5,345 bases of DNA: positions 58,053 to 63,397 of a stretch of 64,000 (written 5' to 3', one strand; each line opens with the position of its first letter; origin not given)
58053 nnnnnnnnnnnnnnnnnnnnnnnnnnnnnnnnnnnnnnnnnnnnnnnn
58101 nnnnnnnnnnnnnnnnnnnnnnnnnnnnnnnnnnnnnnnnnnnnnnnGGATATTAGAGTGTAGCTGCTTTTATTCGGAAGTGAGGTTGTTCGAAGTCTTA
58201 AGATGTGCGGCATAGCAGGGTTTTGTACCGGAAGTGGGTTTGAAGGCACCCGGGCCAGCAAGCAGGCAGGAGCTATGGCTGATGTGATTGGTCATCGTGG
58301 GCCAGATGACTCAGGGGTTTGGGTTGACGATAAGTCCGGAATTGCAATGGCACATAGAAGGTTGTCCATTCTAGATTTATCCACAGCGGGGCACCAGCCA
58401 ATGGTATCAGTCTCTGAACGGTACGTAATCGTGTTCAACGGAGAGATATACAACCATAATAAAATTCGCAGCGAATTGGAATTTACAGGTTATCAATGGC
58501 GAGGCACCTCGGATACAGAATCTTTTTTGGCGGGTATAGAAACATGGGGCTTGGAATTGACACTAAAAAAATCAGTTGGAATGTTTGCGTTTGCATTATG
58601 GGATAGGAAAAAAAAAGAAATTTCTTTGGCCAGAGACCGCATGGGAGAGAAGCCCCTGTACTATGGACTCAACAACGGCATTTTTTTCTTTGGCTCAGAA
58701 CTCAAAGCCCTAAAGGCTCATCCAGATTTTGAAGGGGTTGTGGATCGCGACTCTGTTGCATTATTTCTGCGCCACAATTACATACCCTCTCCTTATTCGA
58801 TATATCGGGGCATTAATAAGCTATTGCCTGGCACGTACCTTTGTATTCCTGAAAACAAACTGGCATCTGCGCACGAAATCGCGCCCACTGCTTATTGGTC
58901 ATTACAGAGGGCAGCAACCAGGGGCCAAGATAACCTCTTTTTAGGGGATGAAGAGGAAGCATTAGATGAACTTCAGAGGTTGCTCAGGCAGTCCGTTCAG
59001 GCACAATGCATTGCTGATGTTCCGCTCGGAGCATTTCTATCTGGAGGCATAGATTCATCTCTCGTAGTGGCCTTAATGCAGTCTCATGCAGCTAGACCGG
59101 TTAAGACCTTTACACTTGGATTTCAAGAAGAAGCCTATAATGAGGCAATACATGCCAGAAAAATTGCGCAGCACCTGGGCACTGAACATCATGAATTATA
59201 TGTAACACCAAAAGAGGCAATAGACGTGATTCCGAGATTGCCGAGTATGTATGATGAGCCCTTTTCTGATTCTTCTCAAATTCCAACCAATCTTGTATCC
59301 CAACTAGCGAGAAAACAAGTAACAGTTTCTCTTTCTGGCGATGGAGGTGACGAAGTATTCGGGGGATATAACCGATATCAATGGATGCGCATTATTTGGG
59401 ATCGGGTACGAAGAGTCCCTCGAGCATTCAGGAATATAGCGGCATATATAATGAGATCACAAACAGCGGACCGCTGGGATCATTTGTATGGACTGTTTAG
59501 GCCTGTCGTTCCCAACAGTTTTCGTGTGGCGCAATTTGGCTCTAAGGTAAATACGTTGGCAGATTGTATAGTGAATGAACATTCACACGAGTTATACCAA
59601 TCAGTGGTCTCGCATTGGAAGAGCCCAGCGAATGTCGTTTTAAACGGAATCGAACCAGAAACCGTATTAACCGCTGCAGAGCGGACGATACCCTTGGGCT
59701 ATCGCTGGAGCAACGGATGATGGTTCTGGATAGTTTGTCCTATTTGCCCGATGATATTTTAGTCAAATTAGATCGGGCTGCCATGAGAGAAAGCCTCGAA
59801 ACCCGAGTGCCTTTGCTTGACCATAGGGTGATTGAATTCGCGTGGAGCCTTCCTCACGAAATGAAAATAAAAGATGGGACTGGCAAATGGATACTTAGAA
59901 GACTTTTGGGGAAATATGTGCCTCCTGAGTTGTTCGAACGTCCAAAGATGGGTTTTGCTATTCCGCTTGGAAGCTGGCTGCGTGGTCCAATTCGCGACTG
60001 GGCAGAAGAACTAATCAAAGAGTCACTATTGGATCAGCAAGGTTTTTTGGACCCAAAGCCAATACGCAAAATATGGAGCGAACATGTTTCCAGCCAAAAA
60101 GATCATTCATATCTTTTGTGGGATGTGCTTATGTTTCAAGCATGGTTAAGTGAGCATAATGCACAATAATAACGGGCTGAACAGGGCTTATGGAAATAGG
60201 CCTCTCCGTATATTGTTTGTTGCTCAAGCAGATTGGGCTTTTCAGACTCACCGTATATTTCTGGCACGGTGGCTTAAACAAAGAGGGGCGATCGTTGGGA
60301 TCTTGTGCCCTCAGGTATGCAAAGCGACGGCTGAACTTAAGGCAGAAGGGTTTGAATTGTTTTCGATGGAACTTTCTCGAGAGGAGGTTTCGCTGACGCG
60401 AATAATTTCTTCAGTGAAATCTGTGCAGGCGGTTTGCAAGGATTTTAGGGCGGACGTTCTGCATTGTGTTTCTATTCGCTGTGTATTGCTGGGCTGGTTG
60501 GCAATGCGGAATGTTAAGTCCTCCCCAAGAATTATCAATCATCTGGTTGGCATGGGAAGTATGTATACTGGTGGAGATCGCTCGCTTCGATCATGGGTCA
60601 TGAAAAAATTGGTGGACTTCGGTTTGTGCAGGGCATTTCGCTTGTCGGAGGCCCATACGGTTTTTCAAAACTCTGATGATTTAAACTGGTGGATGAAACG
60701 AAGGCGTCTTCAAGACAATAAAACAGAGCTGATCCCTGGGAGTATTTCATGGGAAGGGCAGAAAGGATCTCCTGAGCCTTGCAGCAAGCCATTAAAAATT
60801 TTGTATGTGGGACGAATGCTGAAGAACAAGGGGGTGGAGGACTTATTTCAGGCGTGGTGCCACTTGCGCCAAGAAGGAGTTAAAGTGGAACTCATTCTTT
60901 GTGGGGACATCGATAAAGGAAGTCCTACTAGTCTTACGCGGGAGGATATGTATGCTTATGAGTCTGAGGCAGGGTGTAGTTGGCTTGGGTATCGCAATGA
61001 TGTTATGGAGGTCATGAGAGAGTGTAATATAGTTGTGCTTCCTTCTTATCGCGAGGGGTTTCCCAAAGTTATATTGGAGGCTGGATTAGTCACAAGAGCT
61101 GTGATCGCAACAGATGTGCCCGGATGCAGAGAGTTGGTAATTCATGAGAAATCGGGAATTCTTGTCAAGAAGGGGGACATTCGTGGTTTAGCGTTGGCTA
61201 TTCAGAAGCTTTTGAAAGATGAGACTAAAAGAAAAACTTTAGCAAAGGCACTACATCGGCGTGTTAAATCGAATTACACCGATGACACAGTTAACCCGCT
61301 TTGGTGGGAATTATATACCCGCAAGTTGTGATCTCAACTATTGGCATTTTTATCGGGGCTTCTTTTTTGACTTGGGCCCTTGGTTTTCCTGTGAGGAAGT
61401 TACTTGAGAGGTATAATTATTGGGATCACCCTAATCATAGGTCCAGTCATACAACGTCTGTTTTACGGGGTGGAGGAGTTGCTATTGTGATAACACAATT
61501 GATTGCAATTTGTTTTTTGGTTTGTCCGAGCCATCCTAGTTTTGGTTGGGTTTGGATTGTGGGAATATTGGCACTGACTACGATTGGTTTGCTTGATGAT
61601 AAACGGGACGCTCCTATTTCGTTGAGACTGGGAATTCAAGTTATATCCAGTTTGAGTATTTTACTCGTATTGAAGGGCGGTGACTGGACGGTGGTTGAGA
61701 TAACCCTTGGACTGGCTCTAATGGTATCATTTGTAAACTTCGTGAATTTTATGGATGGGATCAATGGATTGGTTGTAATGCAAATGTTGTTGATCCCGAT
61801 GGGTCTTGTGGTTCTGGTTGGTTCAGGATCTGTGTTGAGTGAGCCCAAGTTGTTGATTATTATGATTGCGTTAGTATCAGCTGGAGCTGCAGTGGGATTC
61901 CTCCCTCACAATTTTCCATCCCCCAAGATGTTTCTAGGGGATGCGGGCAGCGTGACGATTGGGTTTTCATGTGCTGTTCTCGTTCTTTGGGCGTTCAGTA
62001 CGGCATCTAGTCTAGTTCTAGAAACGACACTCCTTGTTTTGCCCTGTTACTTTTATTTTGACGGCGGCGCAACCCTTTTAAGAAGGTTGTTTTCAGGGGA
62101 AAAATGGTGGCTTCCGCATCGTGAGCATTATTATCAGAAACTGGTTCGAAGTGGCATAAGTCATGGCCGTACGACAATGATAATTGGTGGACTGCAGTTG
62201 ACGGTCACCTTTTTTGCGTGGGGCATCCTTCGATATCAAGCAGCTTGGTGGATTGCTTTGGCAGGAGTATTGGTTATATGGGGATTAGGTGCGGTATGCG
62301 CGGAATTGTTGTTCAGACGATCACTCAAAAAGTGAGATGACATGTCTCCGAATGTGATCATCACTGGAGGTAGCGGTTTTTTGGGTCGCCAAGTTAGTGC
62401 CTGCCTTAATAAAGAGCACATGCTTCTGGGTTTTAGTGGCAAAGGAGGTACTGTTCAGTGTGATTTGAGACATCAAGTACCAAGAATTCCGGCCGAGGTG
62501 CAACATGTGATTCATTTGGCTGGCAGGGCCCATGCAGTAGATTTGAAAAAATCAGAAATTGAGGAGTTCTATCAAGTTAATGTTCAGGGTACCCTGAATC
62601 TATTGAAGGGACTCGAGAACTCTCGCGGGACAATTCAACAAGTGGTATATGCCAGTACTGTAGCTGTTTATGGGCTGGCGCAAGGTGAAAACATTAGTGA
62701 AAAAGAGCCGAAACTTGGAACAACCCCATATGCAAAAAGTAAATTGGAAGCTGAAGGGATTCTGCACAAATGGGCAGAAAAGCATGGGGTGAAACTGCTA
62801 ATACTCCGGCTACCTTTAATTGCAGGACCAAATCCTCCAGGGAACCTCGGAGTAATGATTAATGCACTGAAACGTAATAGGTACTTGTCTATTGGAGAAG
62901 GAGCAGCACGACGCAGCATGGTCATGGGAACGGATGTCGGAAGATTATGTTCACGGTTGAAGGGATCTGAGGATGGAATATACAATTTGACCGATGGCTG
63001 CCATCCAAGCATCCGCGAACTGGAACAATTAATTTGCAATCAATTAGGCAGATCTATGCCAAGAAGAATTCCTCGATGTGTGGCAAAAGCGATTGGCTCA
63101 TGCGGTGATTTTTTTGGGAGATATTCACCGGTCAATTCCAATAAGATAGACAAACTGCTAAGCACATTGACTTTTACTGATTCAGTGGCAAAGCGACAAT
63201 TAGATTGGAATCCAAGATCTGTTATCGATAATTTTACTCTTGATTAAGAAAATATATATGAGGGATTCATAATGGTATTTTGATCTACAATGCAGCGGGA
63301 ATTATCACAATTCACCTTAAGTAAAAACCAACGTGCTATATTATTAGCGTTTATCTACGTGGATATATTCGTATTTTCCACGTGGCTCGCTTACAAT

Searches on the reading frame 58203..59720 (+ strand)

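Call 11: search_protein_families(library=pfam, proteins=[window:58203-59720:+], max_evalue=0.001)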
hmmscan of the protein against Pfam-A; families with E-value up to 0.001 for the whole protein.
window:58203-59720:+ (505 aa): 6 families
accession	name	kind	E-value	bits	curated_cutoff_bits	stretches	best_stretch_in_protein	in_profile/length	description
PF00733.27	Asn_synthase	-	4.8e-63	214.4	21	1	256-433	1-174/354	Asparagine synthase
PF13522.11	GATase_6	-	5.6e-43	146.5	27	1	34-166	1-130/130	Glutamine amidotransferase domain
PF13537.11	GATase_7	-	1.1e-42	145.3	25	1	51-171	1-122/123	Glutamine amidotransferase domain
PF02540.23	NAD_synthase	-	2.5e-05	24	21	1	255-336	3-83/242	NAD synthase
PF06508.19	QueC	-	0.00038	20.5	22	1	278-335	5-61/210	Queuosine biosynthesis protein QueC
PF12481.13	DUF3700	-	0.00089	19.2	27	0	121-158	126-163/228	Aluminium induced protein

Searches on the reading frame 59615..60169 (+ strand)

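Call 11: search_protein_families(library=pfam, proteins=[window:59615-60169:+], max_evalue=0.001)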
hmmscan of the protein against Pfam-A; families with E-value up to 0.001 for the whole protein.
window:59615-60169:+ (184 aa): 1 family
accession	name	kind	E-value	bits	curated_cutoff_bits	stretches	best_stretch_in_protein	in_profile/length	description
PF00733.27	Asn_synthase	-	1.5e-52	179.9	21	1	25-179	200-354/354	Asparagine synthase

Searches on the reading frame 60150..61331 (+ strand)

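Call 11: search_protein_families(library=pfam, proteins=[window:60150-61331:+], max_evalue=0.001)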
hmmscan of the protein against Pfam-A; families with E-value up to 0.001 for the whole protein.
window:60150-61331:+ (393 aa): 6 families
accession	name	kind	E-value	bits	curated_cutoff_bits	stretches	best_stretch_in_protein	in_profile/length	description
PF00534.26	Glycos_transf_1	-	1.7e-33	116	26.4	1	212-367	13-168/172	Glycosyl transferases group 1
PF13692.12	Glyco_trans_1_4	-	6.8e-31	107.9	27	1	216-357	3-142/142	Glycosyl transferases group 1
PF13477.12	Glyco_trans_4_2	-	3.7e-09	37.3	23.4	1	20-165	1-135/139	Glycosyl transferase 4-like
PF20706.3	GT4-conflict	-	4.2e-08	33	26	1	192-377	175-377/385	Family 4 Glycosyltransferase in conflict systems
PF13579.12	Glyco_trans_4_4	-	1e-07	32.8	29.7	1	38-195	10-155/158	Glycosyl transferase 4-like domain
PF13439.12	Glyco_transf_4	-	5.8e-05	23.6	28.5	1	38-197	11-164/170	Glycosyltransferase Family 4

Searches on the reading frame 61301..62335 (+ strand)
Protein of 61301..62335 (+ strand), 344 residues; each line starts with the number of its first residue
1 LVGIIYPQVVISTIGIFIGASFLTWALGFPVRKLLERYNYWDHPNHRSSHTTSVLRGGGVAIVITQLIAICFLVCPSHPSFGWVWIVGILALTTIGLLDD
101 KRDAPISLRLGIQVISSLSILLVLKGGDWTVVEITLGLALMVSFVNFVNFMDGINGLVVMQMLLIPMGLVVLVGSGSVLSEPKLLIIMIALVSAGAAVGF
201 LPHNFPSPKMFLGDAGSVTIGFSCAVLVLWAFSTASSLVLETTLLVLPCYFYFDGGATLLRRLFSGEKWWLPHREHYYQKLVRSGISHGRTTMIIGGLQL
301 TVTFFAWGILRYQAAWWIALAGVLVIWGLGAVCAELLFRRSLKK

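Call 11: search_protein_families(library=pfam, proteins=[window:61301-62335:+], max_evalue=0.001)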
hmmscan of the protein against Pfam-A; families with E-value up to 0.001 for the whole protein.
window:61301-62335:+ (344 aa): 1 family
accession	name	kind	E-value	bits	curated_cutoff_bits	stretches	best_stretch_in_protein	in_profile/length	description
PF00953.26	Glycos_transf_4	-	1.1e-21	78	27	1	83-230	2-158/160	Glycosyl transferase family 4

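Call 28: search_protein_families(library=ncbifam, proteins=[window:61301-62335:+], max_evalue=0.00001)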
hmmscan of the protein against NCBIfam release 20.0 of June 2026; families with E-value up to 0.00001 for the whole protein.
window:61301-62335:+ (344 aa): 1 family
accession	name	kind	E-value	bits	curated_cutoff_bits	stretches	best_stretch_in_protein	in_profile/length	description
TIGR02380.1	ECA_wecA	exception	2.3e-23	82.9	326.05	1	24-302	11-301/346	UDP-N-acetylglucosamine--undecaprenyl-phosphate N-acetylglucosaminephosphotransferase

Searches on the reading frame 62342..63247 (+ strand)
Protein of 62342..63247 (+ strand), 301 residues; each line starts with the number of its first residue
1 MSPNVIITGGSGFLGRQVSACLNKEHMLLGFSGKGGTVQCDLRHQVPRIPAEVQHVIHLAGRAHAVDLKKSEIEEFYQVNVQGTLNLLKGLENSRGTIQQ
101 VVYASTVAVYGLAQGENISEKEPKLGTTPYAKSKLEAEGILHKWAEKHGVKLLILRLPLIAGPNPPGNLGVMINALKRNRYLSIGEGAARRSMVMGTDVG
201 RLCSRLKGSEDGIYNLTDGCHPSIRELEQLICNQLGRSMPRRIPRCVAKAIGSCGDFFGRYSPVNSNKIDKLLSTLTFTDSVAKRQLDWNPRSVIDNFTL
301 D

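Call 69: search_protein_families(library=pfam, proteins=[window:62342-63247:+], max_evalue=0.00001)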
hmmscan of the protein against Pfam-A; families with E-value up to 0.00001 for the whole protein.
window:62342-63247:+ (301 aa): 5 families
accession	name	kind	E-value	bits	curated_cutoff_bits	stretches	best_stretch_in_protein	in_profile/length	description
PF01370.27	Epimerase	-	2.6e-28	99.5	20.9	1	5-206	1-224/240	NAD dependent epimerase/dehydratase family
PF16363.11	GDP_Man_Dehyd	-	6.5e-20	72.3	27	1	51-296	72-326/332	GDP-mannose 4,6 dehydratase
PF07993.18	NAD_binding_4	-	5.3e-14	52.4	20.1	1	48-167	84-214/258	Male sterility protein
PF04321.23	RmlD_sub_bind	-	1.5e-11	44.4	27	1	4-184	2-175/287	RmlD substrate binding domain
PF01073.25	3Beta_HSD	-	4.4e-11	42.8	22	1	37-194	49-216/280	3-beta hydroxysteroid dehydrogenase/isomerase family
